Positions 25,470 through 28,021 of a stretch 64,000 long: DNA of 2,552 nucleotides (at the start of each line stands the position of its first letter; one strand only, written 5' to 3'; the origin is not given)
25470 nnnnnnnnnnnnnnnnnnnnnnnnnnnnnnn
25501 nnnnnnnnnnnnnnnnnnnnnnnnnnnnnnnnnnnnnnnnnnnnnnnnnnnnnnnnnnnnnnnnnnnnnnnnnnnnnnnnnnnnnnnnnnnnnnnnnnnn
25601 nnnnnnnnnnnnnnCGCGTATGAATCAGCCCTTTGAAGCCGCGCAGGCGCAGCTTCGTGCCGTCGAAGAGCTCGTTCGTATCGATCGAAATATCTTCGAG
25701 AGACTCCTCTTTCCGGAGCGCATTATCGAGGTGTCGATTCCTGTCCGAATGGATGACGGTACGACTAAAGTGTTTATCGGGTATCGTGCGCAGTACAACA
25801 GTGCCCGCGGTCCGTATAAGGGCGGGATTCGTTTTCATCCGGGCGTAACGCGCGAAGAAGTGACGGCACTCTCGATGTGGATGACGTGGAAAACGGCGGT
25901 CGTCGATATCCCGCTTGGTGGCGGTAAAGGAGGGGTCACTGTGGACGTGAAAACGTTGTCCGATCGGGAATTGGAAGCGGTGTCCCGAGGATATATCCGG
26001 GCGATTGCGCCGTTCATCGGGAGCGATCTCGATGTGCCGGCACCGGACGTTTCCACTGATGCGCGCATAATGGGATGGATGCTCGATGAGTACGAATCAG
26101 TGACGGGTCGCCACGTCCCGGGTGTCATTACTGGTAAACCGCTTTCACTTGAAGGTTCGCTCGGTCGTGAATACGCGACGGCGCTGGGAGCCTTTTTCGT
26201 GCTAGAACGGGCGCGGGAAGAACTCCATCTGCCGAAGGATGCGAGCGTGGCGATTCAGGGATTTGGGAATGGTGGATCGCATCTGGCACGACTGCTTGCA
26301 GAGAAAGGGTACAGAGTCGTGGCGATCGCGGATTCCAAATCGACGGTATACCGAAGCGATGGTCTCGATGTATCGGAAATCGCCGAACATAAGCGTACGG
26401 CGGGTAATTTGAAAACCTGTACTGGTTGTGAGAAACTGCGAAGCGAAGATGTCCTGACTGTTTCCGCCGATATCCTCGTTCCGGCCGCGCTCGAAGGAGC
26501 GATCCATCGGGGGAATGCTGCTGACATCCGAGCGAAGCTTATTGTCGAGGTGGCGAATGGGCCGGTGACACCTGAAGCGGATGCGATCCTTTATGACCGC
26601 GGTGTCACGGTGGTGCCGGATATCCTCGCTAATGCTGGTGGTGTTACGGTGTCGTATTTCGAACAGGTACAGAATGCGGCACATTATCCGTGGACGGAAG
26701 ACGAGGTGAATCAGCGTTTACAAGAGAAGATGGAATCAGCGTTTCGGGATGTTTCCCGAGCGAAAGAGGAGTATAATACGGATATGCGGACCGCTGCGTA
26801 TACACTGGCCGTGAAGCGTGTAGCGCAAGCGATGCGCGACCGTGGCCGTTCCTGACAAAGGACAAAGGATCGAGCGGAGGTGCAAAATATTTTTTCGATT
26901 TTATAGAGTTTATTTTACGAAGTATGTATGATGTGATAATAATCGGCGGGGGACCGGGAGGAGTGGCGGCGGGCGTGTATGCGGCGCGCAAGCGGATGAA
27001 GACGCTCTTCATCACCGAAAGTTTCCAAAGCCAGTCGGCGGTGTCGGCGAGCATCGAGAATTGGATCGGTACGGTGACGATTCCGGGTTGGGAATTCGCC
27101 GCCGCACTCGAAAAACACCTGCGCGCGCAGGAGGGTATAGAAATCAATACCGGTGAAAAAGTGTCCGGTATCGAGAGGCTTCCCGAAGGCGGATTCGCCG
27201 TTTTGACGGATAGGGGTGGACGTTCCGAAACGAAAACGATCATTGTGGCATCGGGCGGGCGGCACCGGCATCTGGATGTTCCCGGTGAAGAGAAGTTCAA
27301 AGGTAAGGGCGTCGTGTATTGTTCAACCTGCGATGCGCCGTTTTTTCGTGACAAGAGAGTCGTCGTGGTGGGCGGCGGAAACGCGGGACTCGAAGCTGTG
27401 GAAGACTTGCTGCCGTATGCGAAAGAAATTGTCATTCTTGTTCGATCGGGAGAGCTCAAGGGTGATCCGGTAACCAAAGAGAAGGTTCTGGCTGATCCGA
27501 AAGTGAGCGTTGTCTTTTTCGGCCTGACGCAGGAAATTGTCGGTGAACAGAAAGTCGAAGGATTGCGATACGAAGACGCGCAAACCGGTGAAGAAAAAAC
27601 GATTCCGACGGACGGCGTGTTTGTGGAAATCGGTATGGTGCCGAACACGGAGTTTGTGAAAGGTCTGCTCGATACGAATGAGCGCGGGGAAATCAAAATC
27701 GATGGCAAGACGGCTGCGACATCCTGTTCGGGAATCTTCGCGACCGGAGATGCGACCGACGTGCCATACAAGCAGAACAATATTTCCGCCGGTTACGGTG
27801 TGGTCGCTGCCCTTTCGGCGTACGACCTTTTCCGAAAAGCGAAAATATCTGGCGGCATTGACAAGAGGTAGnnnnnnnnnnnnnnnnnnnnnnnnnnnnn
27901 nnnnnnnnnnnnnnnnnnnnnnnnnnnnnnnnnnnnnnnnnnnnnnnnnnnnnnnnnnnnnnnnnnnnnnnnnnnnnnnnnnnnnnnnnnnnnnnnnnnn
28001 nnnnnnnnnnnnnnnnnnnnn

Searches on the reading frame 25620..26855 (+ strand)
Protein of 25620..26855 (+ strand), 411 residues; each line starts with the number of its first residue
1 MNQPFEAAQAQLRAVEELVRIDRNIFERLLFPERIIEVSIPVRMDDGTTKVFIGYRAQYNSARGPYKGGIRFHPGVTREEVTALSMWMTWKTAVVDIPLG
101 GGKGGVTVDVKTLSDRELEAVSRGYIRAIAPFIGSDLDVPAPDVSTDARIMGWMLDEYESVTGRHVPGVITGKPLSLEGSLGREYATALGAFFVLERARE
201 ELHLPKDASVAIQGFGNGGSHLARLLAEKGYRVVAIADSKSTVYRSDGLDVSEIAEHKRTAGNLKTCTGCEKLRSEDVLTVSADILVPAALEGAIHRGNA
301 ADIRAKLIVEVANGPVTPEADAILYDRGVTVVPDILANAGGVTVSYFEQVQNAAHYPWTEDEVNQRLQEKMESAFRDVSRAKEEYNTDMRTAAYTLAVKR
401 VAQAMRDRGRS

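Call 4: search_protein_families(library=pfam, proteins=[window:25620-26855:+], max_evalue=0.01)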
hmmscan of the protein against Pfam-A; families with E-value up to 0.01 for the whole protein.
window:25620-26855:+ (411 aa): 2 families
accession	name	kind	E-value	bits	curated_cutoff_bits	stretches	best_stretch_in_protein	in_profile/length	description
PF00208.27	ELFV_dehydrog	-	2.7e-76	256.9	23.4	1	179-409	2-241/241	Glutamate/Leucine/Phenylalanine/Valine dehydrogenase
PF02812.23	ELFV_dehydrog_N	-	2.7e-56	189.2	25.3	1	32-159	1-128/129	Glu/Leu/Phe/Val dehydrogenase, dimerisation domain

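Call 20: search_protein_families(library=ncbifam, proteins=[window:25620-26855:+], max_evalue=0.01)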
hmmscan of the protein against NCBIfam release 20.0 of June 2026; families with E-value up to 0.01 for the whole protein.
window:25620-26855:+ (411 aa): 13 families
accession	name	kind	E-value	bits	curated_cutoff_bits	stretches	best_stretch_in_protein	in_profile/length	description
NF040817.1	GdhA_Arch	equivalog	1.7e-156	521.6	750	1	3-409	5-415/419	glutamate dehydrogenase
NF041398.1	GluDhGdhB_Halo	equivalog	8.2e-135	449.8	620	1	5-409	4-407/410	glutamate dehydrogenase GdhB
NF006929.0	PRK09414.1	equivalog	5.7e-81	272.7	536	1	22-409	47-443/445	NADP-specific glutamate dehydrogenase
NF010633.0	PRK14030.1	subfamily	3.8e-62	210.8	743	1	23-409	44-443/445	glutamate dehydrogenase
NF010634.0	PRK14031.1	equivalog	1.8e-56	191.5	822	1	23-405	44-438/444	NADP-specific glutamate dehydrogenase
NF035922.1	Trp_DH_ScyB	equivalog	7.2e-18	64.7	600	1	59-405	31-343/346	tryptophan dehydrogenase ScyB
NF004912.0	PRK06270.1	equivalog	2.1e-07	30.6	373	1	208-291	4-99/343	homoserine dehydrogenase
NF006235.0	PRK08374.1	equivalog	5e-06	25.8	451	1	208-292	3-101/336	homoserine dehydrogenase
NF005002.0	PRK06392.1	equivalog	3.7e-05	22.8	296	1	229-289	33-91/329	homoserine dehydrogenase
NF047886.1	AmOxnSyBioU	equivalog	7e-05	22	600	1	210-268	1-60/323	(S)-8-amino-7-oxononanoate synthase BioU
NF003992.0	PRK05472.2-1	equivalog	0.0012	18.1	226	1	196-258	87-153/249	redox-sensing transcriptional repressor Rex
TIGR00745.1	apbA_panE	subfamily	0.0013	18.1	141.35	1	210-281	2-74/305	2-dehydropantoate 2-reductase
NF004863.0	PRK06223.1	subfamily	0.0016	17.7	283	1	208-284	4-80/313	malate dehydrogenase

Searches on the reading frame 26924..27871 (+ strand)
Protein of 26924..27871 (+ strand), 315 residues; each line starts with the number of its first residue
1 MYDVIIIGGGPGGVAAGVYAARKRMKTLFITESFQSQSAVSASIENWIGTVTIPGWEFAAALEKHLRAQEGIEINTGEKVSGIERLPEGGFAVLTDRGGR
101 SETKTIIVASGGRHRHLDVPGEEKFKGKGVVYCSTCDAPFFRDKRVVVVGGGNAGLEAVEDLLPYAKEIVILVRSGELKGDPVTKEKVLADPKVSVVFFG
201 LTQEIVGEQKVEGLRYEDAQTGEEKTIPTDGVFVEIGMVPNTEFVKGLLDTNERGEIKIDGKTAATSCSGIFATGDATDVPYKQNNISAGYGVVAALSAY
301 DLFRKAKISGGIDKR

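Call 4: search_protein_families(library=pfam, proteins=[window:26924-27871:+], max_evalue=0.01)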
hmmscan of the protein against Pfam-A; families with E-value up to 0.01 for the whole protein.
window:26924-27871:+ (315 aa): 11 families
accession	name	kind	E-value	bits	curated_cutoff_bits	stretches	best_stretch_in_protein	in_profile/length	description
PF07992.20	Pyr_redox_2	-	1.7e-37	129.9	26.1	1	2-279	1-279/291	Pyridine nucleotide-disulphide oxidoreductase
PF13738.12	Pyr_redox_3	-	4.1e-25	89.1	30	2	66-275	90-305/305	Pyridine nucleotide-disulphide oxidoreductase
PF00070.33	Pyr_redox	-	2.1e-09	38.2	22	1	145-217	1-80/82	Pyridine nucleotide-disulphide oxidoreductase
PF03486.20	HI0933_like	-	4e-08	33.4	50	0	62-113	115-165/244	HI0933-like protein Rossmann domain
PF01134.28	GIDA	-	2.5e-07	30.5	22.1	1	3-36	1-34/391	Glucose inhibited division protein A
PF12831.13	FAD_oxidored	-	1.3e-06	28.5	27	1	3-32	1-30/416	FAD dependent oxidoreductase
PF00890.30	FAD_binding_2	-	2.3e-05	24.2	20.4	1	3-41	1-41/414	FAD binding domain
PF01946.23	Thi4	-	0.00023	20.9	26.2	0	3-33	19-50/235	Thi4 family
PF00743.25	FMO-like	-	0.00024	20.2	22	1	119-177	159-217/532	Flavin-binding monooxygenase-like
PF01266.30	DAO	-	0.00025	21.1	27.9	0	56-117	149-209/353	FAD dependent oxidoreductase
PF13241.12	NAD_binding_7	-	0.0089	17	22.1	0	141-173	5-37/104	Putative NAD(P)-binding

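Call 20: search_protein_families(library=ncbifam, proteins=[window:26924-27871:+], max_evalue=0.01)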
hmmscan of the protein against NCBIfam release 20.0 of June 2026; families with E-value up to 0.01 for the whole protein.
window:26924-27871:+ (315 aa): 75 families (the best 25 are shown)
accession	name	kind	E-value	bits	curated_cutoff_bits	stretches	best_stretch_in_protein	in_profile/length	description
TIGR03140.1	AhpF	equivalog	4.5e-92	309.2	502.9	1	2-301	213-510/515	alkyl hydroperoxide reductase subunit F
TIGR01292.1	TRX_reduct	equivalog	1.9e-77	260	343.45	1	2-301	1-298/300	thioredoxin-disulfide reductase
TIGR03143.1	AhpF_homolog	hypoth_equivalog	2.5e-50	171.6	687.65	1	1-312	4-317/555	putative alkyl hydroperoxide reductase F subunit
NF007614.0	PRK10262.1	equivalog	5.3e-39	134.2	644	1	4-299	9-310/321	thioredoxin-disulfide reductase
TIGR04018.1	Bthiol_YpdA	hypoth_equivalog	7.9e-20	70.9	339.9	2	66-276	79-287/316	YpdA family putative bacillithiol disulfide reductase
TIGR01350.1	lipoamide_DH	equivalog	1.3e-17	63.7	408.8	2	100-281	129-312/461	dihydrolipoyl dehydrogenase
TIGR03385.1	CoA_CoA_reduc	equivalog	4.5e-16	58.7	578.8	1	4-283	2-288/439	CoA-disulfide reductase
TIGR02053.1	MerA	equivalog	1.8e-14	53.6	454.45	1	102-301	129-330/465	mercury(II) reductase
NF007123.0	PRK09564.1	equivalog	4.2e-14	52.1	458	1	143-280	149-286/444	CoA-disulfide reductase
NF004945.0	PRK06292.2-3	equivalog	4.8e-12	45.5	494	1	105-278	132-305/457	dihydrolipoyl dehydrogenase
NF040505.1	ArsO_flavin_mono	equivalog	5.7e-12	45.7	425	1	73-170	90-187/346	ArsO family NAD(P)H-dependent flavin-containing monooxygenase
NF004776.0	PRK06116.1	equivalog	5.1e-11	42.2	480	1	99-279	128-306/450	glutathione-disulfide reductase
TIGR03315.1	Se_ygfK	equivalog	7.6e-10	36.9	835.3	1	4-281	540-818/1012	putative selenate reductase subunit YgfK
NF046103.1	NOXase_Strep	equivalog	1.7e-09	37.2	600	1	144-282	148-284/442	H2O-forming NADH oxidase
TIGR01424.1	gluta_reduc_2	equivalog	3.5e-09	35.8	606.05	1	98-279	126-304/446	glutathione-disulfide reductase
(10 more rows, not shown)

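Call 32: search_solved_structures(query=window:26924-27868:+, max_evalue=1e-20, show_alignments=3)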
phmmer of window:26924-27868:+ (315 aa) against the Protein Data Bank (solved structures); distinct sequences matched with E-value up to 1e-20: 50.
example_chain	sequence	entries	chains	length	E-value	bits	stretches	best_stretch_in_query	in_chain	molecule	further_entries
1hyu_A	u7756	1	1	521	5.6e-67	229.5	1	2-308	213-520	ALKYL HYDROPEROXIDE REDUCTASE SUBUNIT F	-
1fl2_A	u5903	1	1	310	6.5e-66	226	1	2-307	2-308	ALKYL HYDROPEROXIDE REDUCTASE SUBUNIT F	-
4o5q_A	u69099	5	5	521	3.3e-65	223.7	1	2-307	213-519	Alkyl hydroperoxide reductase subunit F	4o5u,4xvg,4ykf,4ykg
4zn0_A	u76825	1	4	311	3.3e-52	181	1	1-305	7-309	Thioredoxin reductase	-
3f8p_A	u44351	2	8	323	2.6e-51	178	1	2-303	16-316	Thioredoxin reductase (TrxB-3)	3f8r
5uth_A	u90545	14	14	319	3.2e-51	177.7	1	2-299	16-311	Thioredoxin reductase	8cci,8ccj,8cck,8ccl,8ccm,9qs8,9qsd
2q7v_A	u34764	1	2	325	6.7e-51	176.7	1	2-299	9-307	Thioredoxin reductase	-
3f8d_A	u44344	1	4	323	6.1e-50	173.5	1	2-303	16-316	Thioredoxin reductase (TrxB-3)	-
5mh4_A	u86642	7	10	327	1.4e-49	172.4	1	2-301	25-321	Thioredoxin reductase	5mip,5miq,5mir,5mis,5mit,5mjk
7jyp_A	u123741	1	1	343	2.8e-49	171.4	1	2-296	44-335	Thioredoxin reductase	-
3cty_A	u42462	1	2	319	2.9e-49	171.3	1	2-301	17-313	Thioredoxin reductase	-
2a87_A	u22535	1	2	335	6.9e-47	163.5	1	2-301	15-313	Thioredoxin reductase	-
9xub_A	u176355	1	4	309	7.5e-47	163.4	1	2-299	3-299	Thioredoxin reductase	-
5uwy_A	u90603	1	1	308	3.1e-46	161.3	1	1-301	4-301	Thioredoxin reductase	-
31lc_A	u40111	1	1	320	2.4e-44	155.1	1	4-300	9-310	Thioredoxin reductase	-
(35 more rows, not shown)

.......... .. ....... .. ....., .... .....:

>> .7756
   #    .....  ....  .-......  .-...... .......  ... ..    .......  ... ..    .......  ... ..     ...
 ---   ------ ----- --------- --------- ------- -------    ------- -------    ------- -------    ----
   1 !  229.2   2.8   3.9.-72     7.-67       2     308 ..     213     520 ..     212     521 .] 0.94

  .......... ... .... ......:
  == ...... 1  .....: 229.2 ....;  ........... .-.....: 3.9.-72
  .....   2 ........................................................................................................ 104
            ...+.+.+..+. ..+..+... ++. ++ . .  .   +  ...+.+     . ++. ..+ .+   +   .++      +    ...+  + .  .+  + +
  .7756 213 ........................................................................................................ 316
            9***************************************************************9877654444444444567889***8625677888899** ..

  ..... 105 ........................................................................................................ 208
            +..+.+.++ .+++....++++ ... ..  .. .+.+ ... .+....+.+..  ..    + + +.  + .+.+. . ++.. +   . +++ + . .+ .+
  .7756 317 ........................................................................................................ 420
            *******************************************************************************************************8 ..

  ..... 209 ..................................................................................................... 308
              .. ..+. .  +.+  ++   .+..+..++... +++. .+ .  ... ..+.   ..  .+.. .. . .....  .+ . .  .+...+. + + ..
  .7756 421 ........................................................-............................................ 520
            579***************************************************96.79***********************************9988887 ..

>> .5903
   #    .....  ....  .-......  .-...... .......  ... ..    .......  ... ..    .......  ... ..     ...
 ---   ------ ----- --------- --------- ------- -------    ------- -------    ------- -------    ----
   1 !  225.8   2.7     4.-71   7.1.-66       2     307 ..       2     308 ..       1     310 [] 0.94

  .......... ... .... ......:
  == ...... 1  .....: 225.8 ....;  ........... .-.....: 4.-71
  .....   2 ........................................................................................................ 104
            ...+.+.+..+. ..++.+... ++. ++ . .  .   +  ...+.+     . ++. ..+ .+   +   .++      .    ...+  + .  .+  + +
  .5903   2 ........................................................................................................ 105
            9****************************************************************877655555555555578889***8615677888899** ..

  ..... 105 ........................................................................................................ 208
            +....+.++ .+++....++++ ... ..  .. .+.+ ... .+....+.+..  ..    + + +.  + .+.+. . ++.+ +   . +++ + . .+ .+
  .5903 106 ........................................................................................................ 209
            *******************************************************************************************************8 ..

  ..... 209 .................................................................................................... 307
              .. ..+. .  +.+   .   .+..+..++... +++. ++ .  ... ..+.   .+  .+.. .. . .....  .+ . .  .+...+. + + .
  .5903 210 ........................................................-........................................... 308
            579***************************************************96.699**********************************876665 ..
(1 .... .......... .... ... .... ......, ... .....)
